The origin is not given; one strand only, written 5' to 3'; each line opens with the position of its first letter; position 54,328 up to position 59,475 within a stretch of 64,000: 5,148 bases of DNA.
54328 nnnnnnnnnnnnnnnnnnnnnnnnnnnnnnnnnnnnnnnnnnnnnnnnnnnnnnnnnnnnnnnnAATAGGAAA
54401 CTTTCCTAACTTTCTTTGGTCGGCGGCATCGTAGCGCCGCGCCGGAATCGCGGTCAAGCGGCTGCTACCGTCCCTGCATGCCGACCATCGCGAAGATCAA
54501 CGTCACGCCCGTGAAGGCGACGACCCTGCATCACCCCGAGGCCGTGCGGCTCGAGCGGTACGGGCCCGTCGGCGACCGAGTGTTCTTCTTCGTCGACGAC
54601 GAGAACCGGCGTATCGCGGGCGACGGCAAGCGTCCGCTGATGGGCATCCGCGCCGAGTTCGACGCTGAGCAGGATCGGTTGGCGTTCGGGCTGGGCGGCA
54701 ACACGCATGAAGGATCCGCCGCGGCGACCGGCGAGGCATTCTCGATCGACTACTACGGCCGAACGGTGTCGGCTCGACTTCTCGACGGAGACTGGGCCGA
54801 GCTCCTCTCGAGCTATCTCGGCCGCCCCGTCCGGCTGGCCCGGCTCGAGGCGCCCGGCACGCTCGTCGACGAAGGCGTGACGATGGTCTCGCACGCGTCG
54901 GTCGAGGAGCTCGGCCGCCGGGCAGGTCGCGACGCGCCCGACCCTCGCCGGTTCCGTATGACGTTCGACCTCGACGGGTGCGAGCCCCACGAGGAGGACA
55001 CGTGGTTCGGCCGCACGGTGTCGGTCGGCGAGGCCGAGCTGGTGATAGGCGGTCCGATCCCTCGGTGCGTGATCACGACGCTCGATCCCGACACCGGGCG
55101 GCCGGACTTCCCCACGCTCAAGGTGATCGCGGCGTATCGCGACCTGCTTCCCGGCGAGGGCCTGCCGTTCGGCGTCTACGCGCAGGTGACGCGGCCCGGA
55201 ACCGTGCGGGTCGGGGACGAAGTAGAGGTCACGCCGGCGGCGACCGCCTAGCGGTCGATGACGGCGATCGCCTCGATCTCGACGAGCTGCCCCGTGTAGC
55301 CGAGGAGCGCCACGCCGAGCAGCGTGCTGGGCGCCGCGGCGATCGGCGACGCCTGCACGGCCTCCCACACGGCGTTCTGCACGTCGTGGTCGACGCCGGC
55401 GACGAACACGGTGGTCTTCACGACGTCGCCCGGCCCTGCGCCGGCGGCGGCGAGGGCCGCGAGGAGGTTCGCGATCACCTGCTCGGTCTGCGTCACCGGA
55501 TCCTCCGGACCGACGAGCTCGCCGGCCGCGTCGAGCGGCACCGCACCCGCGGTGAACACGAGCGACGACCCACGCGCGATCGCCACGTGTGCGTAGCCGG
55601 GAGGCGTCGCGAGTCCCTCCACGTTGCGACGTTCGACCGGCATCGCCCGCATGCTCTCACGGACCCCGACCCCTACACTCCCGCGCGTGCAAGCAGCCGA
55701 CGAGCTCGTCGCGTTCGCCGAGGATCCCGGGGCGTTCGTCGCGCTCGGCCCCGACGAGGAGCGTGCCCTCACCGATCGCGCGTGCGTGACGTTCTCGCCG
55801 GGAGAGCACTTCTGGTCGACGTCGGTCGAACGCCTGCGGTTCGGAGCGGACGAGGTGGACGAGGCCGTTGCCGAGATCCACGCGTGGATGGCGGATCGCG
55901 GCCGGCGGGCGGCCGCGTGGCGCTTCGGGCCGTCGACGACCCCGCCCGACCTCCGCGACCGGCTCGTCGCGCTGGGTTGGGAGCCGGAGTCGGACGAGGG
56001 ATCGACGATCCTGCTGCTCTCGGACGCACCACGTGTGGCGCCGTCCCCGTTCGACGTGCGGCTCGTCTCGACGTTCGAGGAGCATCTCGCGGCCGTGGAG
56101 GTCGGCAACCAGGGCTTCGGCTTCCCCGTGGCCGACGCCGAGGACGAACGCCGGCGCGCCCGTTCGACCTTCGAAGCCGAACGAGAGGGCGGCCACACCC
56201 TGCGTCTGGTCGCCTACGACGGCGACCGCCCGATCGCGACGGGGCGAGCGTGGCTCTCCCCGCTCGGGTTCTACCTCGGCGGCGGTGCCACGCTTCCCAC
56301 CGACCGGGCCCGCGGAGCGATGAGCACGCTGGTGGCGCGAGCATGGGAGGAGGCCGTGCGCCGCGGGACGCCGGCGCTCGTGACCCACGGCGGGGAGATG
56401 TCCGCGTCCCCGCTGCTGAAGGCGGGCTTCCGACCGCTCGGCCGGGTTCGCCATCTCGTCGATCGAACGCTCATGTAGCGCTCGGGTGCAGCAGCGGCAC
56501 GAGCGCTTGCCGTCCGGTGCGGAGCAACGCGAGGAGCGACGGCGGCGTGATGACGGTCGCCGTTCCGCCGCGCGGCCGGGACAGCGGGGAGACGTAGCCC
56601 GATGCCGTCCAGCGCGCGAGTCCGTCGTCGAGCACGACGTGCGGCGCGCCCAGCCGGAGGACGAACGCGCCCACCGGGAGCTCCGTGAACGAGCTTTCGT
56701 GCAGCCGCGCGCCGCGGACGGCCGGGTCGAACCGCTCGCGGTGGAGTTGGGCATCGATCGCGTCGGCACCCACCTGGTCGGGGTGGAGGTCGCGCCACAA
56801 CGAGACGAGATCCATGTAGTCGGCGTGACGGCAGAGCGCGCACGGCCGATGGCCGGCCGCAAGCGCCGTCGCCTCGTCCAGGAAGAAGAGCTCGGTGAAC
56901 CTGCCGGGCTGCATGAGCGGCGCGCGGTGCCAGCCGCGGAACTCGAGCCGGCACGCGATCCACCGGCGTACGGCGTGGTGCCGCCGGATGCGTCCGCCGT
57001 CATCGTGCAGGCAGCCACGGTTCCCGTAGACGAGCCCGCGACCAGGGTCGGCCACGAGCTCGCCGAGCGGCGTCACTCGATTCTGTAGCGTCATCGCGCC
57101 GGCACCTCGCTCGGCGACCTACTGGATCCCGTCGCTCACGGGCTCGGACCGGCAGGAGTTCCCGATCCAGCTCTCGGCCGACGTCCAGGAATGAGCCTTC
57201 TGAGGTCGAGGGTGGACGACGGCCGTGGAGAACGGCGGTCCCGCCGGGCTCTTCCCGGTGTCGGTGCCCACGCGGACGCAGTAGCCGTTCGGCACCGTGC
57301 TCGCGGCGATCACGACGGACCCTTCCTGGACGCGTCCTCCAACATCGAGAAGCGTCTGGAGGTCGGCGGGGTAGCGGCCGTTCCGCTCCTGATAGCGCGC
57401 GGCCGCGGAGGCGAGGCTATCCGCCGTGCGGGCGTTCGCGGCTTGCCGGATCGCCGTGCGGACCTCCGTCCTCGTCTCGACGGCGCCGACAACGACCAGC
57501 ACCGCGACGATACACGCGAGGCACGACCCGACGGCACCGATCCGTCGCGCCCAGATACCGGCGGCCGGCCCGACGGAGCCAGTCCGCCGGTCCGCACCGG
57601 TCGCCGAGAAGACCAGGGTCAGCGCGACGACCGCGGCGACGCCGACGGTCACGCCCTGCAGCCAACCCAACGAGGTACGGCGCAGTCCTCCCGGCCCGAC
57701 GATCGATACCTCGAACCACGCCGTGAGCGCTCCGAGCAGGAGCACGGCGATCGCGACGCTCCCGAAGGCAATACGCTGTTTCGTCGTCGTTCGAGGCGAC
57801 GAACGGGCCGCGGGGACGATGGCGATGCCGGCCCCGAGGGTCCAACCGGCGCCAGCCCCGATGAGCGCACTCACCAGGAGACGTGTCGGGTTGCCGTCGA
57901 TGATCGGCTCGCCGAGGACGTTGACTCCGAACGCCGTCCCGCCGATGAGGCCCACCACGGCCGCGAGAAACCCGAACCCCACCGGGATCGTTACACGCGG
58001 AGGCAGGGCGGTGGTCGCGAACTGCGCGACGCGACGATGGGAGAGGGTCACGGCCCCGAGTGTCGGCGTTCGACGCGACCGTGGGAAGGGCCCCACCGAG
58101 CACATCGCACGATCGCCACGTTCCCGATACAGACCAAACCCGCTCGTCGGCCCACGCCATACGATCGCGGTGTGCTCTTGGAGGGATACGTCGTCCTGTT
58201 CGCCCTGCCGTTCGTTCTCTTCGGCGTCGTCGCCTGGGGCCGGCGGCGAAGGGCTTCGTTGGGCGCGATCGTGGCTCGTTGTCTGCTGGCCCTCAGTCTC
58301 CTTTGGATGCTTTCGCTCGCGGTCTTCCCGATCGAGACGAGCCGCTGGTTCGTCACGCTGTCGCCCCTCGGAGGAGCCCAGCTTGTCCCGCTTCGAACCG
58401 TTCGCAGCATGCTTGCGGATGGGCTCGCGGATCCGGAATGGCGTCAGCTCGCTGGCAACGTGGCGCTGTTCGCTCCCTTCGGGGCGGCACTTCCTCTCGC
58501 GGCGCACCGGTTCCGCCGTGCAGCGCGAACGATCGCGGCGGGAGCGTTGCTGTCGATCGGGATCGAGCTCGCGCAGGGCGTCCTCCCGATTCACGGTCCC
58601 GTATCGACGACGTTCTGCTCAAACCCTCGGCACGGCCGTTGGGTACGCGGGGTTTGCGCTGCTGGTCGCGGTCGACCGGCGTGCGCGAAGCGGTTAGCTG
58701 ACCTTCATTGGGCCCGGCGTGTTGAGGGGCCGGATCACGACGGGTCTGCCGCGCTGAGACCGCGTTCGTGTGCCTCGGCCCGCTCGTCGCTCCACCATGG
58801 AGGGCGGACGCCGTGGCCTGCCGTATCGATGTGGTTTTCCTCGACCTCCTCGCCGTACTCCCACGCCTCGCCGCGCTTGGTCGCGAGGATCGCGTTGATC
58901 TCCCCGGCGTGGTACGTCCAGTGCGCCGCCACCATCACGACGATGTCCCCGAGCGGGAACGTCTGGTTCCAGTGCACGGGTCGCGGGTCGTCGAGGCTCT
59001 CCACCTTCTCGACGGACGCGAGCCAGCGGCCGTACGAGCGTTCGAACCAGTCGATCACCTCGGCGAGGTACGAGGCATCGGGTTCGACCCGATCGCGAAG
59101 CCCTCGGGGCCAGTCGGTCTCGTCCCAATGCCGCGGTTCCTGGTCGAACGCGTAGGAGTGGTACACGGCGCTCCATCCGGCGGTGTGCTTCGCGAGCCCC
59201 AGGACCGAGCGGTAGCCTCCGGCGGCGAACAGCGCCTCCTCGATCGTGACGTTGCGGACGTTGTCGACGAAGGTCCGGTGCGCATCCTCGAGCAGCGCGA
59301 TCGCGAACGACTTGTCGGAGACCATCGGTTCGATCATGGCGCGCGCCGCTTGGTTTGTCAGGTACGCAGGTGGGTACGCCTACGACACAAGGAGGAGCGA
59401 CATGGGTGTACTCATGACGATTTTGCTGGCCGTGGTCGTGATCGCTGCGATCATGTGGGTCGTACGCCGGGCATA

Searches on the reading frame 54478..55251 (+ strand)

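Call 38: search_protein_families(library=pfam, proteins=[window:54478-55251:+])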
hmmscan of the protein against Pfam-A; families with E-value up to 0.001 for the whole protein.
window:54478-55251:+ (257 aa): 2 families
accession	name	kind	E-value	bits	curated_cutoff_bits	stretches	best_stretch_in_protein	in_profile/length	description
PF03473.23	MOSC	-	9.6e-15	55.1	22.7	1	132-250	10-120/120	MOSC domain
PF03476.21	MOSC_N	-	0.00064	20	25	1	1-116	1-118/119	MOSC N-terminal beta barrel domain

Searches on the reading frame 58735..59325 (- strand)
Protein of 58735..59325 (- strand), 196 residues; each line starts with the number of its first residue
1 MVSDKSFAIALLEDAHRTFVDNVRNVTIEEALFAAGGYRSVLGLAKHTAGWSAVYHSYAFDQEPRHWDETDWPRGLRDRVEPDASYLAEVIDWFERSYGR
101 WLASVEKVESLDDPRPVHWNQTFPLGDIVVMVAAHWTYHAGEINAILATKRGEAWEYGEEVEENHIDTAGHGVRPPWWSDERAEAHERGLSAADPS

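Call 63: search_protein_families(library=pfam, proteins=[window:58735-59325:-])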
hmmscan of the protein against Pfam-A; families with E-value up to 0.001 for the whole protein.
window:58735-59325:- (196 aa): 2 families
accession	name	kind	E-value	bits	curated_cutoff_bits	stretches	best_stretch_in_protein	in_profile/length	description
PF04978.18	MST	-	4.3e-09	37.4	27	1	10-144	4-141/149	Mycothiol-S-transferase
PF12867.12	DinB_2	-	1.9e-07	32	24.8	1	12-143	2-128/128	DinB superfamily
